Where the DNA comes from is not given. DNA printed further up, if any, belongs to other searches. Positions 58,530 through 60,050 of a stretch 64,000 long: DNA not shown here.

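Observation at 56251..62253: Tandem PBP1A paralogs bracketing a GH18 hydrolase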

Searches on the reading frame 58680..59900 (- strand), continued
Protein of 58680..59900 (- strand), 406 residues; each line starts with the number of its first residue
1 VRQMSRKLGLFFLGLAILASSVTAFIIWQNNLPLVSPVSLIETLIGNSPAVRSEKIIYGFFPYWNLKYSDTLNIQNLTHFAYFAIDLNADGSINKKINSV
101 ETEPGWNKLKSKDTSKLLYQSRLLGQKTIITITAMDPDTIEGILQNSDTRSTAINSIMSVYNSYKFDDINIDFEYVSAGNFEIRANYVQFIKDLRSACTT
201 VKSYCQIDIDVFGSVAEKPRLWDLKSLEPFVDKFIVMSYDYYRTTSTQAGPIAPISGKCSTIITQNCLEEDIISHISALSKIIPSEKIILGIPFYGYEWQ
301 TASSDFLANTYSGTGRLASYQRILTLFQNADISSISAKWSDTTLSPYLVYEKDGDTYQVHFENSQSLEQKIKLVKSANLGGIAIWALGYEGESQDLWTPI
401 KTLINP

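Call 15: search_solved_structures(query=A1, max_evalue=1e-10, show_alignments=5)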
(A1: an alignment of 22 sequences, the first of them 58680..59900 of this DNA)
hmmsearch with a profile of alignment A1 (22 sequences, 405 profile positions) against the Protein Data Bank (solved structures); distinct sequences matched with E-value up to 1e-10: 79 (the best 60 are shown).
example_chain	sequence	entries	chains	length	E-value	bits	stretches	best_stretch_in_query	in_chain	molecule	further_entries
3cz8_A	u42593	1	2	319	1.5e-24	90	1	104-388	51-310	Putative sporulation-specific glycosylase ydhD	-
5gzu_A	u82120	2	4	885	6.2e-23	84.7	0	121-399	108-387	Chitinase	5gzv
5gzt_B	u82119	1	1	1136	1.7e-22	83.3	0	111-399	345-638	Chitinase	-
8hw6_A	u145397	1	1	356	1.8e-20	76.7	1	131-396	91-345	Chitinase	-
4wiw_A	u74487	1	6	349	3.7e-20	75.6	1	126-389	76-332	Glycoside hydrolase family 18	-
4s3k_A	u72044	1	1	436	6.8e-19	71.5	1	131-393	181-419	Spore germination protein YaaH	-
8hw7_A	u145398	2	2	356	2e-18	69.9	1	131-396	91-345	Chitinase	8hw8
6jm7_A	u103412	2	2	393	7.1e-18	68.1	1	74-386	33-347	ofchtiv | ofchtiv-allosamidin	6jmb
5jh8_A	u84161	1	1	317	1e-17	67.6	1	144-398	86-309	Probable chitinase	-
4q6t_A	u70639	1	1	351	1.7e-17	66.8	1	129-391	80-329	Glycosyl hydrolase, family 18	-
6g9c_A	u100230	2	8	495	1.1e-16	64.2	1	136-389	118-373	Immunomodulatory active chitinase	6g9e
6jm8_A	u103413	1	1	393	1.4e-16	63.8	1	74-386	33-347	ofchtiv-g5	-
6le8_A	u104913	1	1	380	2.9e-16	62.8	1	135-389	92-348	Probable endochitinase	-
6le7_A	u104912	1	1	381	2.9e-16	62.8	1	135-389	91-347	Probable endochitinase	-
6ldu_A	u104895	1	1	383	3e-16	62.8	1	135-389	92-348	Probable endochitinase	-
4s3j_A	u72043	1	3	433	1.2e-15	60.7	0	73-252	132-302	Cortical-lytic enzyme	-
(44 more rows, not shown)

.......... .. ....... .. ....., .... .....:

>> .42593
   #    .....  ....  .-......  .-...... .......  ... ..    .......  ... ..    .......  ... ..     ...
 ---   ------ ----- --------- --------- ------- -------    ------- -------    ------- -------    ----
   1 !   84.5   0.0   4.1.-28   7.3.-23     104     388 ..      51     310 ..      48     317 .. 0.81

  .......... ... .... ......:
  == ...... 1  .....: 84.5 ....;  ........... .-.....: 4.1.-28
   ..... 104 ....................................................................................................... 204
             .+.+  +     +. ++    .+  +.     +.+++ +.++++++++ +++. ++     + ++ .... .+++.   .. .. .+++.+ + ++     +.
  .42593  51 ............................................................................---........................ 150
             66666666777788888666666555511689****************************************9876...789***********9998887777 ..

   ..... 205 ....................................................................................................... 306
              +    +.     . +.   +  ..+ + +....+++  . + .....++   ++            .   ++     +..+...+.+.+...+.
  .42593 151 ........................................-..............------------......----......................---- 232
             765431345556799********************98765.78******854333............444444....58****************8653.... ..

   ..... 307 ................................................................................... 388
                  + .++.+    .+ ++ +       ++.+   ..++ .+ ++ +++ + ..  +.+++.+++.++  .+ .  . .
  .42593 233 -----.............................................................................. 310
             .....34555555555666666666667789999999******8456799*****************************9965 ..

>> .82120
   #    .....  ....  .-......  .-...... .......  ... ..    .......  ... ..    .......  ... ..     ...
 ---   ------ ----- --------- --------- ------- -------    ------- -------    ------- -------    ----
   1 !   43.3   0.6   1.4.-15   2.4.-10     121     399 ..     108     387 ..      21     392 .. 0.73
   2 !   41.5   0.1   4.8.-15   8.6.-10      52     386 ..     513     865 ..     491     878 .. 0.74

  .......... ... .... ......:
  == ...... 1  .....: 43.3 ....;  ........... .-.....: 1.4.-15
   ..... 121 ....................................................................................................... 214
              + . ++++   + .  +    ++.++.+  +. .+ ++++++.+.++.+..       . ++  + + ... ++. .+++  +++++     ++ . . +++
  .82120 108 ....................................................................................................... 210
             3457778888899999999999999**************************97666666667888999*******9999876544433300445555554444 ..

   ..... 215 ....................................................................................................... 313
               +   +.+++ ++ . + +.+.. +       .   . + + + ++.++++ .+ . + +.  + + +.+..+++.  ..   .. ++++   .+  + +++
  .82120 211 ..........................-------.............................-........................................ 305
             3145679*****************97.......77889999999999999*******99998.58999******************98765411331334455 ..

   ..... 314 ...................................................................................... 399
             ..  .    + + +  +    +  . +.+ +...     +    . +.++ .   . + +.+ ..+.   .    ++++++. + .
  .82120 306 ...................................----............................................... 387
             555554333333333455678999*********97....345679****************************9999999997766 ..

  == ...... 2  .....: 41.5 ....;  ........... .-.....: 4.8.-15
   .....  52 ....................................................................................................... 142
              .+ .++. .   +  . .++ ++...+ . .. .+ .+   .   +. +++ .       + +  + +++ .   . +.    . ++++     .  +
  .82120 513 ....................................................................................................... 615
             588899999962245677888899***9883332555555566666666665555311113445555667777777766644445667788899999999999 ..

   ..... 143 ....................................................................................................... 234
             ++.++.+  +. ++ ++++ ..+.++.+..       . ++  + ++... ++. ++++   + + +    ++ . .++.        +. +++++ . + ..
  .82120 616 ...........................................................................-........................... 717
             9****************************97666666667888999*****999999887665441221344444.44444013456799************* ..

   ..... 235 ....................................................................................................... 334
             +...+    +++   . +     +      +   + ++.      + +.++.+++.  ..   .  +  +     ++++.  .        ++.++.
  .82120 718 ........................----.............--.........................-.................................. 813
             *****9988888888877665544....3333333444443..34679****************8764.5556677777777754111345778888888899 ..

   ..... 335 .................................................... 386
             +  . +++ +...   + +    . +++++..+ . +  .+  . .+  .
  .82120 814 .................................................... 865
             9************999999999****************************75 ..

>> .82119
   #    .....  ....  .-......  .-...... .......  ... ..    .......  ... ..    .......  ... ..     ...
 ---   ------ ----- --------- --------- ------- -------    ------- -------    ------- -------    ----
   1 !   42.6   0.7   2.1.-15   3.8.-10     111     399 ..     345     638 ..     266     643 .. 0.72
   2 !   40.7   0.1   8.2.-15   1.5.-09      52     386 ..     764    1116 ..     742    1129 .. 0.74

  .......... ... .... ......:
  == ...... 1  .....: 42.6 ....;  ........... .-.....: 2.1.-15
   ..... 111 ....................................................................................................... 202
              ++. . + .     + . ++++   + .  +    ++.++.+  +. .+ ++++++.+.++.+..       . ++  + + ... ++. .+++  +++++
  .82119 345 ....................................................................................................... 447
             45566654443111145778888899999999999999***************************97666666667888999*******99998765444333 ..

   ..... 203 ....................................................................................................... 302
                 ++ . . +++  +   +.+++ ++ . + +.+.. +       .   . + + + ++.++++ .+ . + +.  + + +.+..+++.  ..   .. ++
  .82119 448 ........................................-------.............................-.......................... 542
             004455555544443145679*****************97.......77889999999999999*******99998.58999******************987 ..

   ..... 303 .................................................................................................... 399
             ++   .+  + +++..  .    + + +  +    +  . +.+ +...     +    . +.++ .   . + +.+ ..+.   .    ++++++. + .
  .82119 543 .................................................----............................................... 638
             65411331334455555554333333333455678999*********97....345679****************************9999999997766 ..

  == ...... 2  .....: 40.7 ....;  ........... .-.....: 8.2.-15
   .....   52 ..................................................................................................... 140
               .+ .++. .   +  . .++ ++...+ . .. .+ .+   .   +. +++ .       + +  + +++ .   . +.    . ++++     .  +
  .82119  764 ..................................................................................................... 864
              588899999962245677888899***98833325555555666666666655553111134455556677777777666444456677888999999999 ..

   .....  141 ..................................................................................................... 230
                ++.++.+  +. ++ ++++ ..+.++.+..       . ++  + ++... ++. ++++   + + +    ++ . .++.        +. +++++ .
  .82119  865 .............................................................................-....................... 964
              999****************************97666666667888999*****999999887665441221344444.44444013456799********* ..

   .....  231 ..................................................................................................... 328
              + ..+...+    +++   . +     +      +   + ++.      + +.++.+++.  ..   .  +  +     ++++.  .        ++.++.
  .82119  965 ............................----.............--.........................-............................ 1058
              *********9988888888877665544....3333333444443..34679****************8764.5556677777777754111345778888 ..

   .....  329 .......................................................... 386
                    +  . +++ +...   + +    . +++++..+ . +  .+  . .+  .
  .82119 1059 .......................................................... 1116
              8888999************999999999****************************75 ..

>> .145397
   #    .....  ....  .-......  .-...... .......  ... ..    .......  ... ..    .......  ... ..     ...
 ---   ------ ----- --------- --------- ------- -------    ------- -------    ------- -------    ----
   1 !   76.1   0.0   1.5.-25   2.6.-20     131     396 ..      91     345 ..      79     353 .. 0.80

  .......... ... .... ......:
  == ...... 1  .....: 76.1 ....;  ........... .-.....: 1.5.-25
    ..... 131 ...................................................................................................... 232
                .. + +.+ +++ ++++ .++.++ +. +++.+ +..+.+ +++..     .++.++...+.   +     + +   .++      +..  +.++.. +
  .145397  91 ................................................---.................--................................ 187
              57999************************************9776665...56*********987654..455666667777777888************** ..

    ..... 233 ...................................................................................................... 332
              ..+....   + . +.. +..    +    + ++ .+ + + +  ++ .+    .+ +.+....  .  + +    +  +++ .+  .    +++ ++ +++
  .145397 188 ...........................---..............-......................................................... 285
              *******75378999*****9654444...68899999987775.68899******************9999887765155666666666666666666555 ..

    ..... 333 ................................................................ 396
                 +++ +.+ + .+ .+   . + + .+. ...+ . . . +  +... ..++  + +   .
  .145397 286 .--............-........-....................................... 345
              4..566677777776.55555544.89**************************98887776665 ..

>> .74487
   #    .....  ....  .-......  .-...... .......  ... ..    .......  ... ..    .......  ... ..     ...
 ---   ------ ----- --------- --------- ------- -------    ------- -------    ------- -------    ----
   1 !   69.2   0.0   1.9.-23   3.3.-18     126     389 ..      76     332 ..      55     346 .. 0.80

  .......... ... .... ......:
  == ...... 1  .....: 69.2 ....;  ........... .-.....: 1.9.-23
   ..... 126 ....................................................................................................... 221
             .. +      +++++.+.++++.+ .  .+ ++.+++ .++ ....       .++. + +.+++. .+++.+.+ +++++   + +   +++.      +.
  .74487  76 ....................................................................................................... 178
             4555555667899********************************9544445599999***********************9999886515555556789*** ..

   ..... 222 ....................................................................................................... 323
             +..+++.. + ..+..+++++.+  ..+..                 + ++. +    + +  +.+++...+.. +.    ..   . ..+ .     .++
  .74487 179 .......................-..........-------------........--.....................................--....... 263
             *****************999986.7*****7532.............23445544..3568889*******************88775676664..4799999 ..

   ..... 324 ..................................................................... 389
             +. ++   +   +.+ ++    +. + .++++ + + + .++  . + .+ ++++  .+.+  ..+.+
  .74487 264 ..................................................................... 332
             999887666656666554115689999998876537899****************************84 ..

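Call 26: predict_structure(alignment_id=A1)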
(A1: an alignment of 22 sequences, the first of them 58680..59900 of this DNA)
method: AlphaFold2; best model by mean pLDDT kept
length: 406 residues; sequences in the alignment: 22
mean_pLDDT: 83.7   pTM: 0.83
mean pLDDT of the five models: 83.7, 80.0, 76.4, 69.9, 63.1
residues with pLDDT >= 90: 181; 70-90: 168; 50-70: 26; < 50: 31
segments of 3 or more residues with pLDDT < 50: 243-269
pLDDT, mean of each block of 10 residues (from residue 1): 78 91 84 80 82 91 83 89 89 72 63 89 93 89 96 97 95 83 95 98 96 83 95 85 42 41 45 84 96 84 78 77 89 87 80 91 90 94 89 87 79
secondary structure, 60 per line:
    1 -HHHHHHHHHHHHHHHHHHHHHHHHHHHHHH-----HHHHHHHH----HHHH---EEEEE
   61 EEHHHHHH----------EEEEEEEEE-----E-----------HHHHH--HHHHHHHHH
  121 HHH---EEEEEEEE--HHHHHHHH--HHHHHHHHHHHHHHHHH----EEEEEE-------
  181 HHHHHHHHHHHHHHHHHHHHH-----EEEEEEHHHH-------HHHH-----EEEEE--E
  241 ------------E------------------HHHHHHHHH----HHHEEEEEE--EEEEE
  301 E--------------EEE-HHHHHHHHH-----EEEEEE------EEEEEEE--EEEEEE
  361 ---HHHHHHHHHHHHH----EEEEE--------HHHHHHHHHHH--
elements in order: H2-31 H37-44 H49-52 E56-62 H63-68 E79-87 H105-109 H112-123 E127-134 H137-144 H147-163 E168-173 H181-201 E207-212 H213-216 H224-227 E233-237 H272-280 E288-293 E296-301 E316-318 H320-328 E334-339 E346-352 E355-360 H364-376 E381-385 H394-404
